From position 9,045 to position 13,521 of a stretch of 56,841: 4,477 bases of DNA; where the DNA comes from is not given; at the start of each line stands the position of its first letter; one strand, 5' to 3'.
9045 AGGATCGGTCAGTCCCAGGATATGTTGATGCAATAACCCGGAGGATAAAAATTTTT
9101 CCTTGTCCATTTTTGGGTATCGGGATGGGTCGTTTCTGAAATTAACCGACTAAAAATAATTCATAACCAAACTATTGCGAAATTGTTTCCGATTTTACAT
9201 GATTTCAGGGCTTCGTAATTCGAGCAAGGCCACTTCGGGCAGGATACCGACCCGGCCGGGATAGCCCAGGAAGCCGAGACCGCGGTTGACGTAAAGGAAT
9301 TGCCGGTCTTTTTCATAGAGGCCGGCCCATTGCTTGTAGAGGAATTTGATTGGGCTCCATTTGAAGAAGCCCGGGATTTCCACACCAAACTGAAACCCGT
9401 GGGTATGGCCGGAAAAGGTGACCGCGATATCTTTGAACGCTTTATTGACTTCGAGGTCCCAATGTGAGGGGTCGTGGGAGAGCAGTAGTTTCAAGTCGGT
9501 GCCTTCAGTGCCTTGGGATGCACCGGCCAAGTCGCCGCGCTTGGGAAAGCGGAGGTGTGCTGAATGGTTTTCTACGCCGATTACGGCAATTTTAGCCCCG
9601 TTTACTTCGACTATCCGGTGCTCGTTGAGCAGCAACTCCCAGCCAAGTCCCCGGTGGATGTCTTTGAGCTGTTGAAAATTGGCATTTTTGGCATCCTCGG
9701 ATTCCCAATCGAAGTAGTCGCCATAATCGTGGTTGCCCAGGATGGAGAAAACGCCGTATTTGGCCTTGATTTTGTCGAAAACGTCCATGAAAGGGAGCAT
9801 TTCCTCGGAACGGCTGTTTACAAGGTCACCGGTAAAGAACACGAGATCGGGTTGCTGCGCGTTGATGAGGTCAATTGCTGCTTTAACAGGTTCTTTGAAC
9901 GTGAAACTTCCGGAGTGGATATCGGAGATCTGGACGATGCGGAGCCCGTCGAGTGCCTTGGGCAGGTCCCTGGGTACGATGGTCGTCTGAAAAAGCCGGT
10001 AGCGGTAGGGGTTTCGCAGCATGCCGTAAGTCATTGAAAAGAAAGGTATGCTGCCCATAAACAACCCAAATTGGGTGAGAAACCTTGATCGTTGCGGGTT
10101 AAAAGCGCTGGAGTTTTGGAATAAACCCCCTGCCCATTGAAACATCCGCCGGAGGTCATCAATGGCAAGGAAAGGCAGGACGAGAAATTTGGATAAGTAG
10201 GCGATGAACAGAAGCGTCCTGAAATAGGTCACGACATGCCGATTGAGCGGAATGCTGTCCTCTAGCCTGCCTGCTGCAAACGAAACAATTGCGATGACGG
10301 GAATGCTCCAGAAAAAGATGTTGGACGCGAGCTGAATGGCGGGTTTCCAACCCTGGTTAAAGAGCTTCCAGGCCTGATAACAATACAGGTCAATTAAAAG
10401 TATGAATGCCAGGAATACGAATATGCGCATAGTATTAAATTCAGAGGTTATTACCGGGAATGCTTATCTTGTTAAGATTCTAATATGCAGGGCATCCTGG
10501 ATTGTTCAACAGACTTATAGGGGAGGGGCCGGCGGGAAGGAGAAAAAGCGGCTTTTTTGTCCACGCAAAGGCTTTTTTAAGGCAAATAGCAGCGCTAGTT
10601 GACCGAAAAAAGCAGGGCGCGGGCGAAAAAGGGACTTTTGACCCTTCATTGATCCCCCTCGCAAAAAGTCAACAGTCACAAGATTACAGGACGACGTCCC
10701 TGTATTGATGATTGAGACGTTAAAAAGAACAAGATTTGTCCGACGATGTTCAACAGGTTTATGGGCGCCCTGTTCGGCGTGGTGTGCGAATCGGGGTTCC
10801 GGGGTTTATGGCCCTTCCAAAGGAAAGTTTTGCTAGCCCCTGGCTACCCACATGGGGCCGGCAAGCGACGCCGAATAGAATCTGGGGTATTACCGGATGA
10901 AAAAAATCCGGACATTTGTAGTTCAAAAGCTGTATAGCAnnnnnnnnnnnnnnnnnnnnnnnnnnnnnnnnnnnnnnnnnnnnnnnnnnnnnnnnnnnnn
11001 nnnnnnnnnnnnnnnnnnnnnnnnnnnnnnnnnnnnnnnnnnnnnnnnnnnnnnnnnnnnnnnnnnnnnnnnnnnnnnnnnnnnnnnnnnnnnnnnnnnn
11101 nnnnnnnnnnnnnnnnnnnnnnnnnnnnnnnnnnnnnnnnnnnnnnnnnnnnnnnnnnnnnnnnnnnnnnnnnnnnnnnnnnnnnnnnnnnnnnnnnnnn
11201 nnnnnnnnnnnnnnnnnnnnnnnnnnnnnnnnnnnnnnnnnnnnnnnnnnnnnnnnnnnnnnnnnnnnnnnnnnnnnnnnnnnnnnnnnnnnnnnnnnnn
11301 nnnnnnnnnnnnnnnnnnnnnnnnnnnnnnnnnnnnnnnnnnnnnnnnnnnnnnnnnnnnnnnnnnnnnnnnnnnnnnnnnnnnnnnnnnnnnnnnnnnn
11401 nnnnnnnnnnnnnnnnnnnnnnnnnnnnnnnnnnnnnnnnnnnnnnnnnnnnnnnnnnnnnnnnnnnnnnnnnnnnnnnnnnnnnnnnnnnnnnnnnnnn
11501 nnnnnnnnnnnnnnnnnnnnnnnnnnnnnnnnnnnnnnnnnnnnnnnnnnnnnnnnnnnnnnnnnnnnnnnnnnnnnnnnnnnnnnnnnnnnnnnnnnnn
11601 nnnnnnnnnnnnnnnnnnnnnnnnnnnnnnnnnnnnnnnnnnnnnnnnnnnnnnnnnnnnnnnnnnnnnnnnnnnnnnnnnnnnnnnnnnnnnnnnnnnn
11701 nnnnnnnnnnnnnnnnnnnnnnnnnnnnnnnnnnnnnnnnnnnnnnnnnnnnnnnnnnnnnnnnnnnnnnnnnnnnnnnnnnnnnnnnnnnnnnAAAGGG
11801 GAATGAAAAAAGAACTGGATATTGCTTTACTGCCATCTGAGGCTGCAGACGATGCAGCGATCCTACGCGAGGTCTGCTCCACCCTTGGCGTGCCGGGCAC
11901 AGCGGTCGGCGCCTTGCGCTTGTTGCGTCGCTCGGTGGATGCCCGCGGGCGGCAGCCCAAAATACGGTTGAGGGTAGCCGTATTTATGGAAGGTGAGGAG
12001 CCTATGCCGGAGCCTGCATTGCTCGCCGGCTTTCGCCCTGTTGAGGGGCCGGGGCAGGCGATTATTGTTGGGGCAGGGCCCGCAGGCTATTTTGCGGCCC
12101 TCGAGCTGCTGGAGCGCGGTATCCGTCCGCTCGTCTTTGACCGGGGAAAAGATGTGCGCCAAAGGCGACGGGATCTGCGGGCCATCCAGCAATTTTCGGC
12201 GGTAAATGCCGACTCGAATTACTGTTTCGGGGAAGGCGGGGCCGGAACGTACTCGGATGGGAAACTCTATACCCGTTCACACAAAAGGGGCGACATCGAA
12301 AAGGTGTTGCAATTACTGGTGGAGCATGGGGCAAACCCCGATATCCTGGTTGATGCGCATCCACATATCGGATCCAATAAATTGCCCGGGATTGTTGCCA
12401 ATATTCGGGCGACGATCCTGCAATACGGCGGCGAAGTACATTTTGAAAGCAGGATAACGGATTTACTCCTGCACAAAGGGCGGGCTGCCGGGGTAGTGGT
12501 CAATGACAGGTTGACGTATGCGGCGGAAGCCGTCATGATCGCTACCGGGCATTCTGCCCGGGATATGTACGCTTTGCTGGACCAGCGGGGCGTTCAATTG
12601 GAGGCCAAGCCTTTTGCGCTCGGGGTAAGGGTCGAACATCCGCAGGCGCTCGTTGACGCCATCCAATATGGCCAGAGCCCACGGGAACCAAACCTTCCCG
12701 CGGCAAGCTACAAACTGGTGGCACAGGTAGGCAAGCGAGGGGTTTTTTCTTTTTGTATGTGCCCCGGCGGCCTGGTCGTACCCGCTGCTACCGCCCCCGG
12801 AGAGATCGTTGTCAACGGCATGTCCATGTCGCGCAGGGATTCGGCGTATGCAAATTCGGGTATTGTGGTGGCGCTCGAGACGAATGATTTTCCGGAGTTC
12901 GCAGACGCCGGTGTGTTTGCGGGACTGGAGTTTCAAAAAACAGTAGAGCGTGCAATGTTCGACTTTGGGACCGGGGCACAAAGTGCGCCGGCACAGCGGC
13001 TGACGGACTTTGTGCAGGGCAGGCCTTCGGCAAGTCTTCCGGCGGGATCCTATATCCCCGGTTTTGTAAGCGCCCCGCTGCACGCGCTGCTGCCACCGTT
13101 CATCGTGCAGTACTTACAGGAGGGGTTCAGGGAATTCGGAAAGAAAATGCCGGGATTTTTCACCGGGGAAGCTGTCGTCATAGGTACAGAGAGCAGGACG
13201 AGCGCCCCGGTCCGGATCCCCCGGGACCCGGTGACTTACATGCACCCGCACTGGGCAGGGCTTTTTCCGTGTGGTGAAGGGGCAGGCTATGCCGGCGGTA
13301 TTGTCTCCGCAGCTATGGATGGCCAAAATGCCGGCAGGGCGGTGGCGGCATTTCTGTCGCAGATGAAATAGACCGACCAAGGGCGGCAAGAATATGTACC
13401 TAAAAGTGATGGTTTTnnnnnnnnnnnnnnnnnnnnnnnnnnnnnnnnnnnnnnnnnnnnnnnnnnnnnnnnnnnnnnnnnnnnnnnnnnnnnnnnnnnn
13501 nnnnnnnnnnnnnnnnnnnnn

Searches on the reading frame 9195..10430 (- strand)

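Call 7: search_protein_families(library=pfam, proteins=[window:9195-10430:-], max_evalue=0.001)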
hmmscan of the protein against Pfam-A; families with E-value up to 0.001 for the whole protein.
window:9195-10430:- (411 aa): 2 families
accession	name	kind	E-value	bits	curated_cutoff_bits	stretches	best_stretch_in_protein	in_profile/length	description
PF00149.33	Metallophos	-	1.5e-14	55.3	21.5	1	163-345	1-190/191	Calcineurin-like phosphoesterase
PF12850.12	Metallophos_2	-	5.1e-08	33.5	27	1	164-345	2-118/154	Calcineurin-like phosphoesterase superfamily domain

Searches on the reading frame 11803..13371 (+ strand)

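Call 3: search_protein_families(library=pfam, proteins=[window:11803-13371:+], max_evalue=0.1)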
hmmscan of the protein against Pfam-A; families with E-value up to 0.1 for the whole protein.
window:11803-13371:+ (522 aa): 11 families
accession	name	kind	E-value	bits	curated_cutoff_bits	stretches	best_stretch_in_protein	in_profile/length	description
PF21688.3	FAD-depend_C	-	8.2e-72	242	27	1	270-466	1-197/197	FAD-dependent protein, C-terminal domain-like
PF01266.30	DAO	-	3.5e-09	37.1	27.9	2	200-262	154-215/353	FAD dependent oxidoreductase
PF00890.30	FAD_binding_2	-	6.6e-08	32.6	20.4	2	86-117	2-33/414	FAD binding domain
PF03486.20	HI0933_like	-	1.4e-06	28.4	50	1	85-118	2-35/244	HI0933-like protein Rossmann domain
PF07992.20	Pyr_redox_2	-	1.8e-05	24.7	26.1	1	86-255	3-114/291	Pyridine nucleotide-disulphide oxidoreductase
PF01494.25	FAD_binding_3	-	6.2e-05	22.8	22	1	85-118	3-36/349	FAD binding domain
PF01134.28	GIDA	-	6.2e-05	22.7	22.1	0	86-112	2-28/391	Glucose inhibited division protein A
PF13450.12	NAD_binding_8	-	0.00017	22.2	21.9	1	88-118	1-31/68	NAD(P)-binding Rossmann-like domain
PF13738.12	Pyr_redox_3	-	0.00062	19.5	30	1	87-118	1-33/305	Pyridine nucleotide-disulphide oxidoreductase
PF13454.12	NAD_binding_9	-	0.012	16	21.8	0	87-106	1-20/155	FAD-NAD(P)-binding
PF12831.13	FAD_oxidored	-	0.058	13.1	27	0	87-113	3-29/416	FAD dependent oxidoreductase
